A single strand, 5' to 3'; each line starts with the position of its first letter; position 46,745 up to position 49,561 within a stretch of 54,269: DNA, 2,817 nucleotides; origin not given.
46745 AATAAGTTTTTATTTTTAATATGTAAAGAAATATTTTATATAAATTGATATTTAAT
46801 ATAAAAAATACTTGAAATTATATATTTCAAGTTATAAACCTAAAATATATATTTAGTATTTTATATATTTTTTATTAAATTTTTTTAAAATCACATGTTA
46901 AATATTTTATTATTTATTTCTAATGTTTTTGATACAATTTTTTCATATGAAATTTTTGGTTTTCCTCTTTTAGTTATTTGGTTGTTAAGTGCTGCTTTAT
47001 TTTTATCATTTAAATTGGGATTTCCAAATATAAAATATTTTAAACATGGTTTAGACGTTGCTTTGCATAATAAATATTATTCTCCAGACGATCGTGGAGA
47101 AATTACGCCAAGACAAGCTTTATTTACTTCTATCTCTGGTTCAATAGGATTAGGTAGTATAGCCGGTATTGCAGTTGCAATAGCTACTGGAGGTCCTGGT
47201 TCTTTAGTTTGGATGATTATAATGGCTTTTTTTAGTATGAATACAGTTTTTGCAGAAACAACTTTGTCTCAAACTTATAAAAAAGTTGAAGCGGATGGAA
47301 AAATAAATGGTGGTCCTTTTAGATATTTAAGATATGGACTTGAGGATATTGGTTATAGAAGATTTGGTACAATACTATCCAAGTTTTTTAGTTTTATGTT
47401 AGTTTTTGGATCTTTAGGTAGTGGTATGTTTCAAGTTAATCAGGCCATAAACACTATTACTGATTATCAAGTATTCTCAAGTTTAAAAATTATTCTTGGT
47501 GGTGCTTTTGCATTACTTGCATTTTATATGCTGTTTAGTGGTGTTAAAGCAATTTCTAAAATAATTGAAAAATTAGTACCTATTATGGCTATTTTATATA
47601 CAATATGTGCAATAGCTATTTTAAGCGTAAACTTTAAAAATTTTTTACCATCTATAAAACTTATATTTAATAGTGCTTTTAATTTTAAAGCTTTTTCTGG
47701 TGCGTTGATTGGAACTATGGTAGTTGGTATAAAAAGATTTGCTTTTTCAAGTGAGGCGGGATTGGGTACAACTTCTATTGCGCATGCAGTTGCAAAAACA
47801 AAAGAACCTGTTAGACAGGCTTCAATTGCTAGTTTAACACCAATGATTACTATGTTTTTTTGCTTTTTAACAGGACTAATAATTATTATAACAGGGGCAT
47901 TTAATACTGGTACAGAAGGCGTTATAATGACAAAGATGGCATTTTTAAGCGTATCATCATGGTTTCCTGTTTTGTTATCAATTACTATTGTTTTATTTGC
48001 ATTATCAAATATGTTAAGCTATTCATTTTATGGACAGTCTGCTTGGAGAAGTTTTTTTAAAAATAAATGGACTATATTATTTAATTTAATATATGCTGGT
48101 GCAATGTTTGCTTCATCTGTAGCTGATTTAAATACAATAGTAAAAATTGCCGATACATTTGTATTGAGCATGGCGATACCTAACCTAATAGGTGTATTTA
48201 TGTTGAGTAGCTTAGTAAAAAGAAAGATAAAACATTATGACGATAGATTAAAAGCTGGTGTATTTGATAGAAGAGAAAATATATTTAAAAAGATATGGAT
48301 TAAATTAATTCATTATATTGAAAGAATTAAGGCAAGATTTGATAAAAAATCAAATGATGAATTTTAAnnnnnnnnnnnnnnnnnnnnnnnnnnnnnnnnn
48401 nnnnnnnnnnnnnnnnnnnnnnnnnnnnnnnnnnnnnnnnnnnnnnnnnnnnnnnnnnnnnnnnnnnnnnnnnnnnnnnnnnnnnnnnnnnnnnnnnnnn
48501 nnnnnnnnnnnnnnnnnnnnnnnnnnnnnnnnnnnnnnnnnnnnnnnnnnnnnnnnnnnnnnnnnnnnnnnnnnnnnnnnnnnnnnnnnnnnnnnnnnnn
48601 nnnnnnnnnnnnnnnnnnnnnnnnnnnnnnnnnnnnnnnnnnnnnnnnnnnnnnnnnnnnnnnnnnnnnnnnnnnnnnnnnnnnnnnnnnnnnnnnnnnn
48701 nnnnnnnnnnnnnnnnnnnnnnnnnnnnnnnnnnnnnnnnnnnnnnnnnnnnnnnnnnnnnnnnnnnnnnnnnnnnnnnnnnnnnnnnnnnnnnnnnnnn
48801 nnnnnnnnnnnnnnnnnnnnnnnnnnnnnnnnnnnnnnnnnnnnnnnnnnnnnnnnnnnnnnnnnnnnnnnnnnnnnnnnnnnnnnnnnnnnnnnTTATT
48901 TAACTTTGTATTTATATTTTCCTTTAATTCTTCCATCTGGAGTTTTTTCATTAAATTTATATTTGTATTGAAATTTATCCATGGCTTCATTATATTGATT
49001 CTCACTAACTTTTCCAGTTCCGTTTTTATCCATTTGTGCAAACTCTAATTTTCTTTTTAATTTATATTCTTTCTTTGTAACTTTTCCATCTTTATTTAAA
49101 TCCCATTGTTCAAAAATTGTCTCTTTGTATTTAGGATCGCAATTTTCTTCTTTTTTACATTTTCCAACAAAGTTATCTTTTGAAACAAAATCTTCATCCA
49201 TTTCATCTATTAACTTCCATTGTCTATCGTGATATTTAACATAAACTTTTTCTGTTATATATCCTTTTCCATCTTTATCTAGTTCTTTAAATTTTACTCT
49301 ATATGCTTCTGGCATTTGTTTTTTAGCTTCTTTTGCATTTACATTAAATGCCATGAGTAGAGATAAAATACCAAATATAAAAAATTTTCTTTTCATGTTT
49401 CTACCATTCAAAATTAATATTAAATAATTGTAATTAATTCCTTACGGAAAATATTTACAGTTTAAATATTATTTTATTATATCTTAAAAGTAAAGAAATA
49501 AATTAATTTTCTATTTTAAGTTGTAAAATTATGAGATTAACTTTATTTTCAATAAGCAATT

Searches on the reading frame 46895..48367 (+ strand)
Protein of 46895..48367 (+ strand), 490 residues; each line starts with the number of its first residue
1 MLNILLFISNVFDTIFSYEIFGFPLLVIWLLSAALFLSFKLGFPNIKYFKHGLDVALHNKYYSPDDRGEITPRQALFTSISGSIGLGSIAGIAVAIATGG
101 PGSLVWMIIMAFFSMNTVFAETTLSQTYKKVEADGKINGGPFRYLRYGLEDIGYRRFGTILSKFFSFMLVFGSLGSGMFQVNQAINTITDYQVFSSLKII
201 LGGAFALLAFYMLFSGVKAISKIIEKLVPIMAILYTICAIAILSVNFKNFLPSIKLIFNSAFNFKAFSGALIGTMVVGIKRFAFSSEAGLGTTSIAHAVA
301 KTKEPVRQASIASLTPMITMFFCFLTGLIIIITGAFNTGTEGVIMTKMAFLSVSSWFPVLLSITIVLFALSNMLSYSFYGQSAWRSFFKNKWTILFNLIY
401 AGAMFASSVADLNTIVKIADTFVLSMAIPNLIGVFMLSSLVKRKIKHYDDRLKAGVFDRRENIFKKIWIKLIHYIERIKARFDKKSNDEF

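Call 11: search_protein_families(library=pfam, proteins=[window:46895-48367:+])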
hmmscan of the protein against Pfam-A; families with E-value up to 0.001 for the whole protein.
window:46895-48367:+ (490 aa): 1 family
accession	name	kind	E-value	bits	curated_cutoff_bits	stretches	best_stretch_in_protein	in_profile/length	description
PF01235.23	Na_Ala_symp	-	6.8e-96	322.4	24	1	65-456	8-387/392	Sodium:alanine symporter family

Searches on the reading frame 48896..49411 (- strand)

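Call 11: search_protein_families(library=pfam, proteins=[window:48896-49411:-])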
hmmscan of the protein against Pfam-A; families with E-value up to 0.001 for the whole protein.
window:48896-49411:- (171 aa): 7 families
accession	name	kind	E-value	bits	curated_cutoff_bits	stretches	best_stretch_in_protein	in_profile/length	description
PF13405.12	EF-hand_6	-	2.3e-11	42.8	25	0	38-54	3-19/30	EF-hand domain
PF00036.39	EF-hand_1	-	4.8e-11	41.8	25.4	0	98-117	4-23/29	EF hand domain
PF13202.12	EF-hand_5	-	1.7e-10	40.3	25.9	1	99-117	4-22/25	EF hand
PF13499.12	EF-hand_7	-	5.2e-10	40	30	1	39-117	6-63/67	EF-hand domain pair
PF24548.1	EF_EFCAB10_C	-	2.7e-05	24.1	32.5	0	124-145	7-28/60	EFCAB10, C-terminal EF-hand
PF13833.12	EF-hand_8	-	0.00017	21.7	28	0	41-55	31-45/54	EF-hand domain pair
PF06464.16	DMAP_binding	-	0.00053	21.2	27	0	31-59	3-32/111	DMAP1-binding Domain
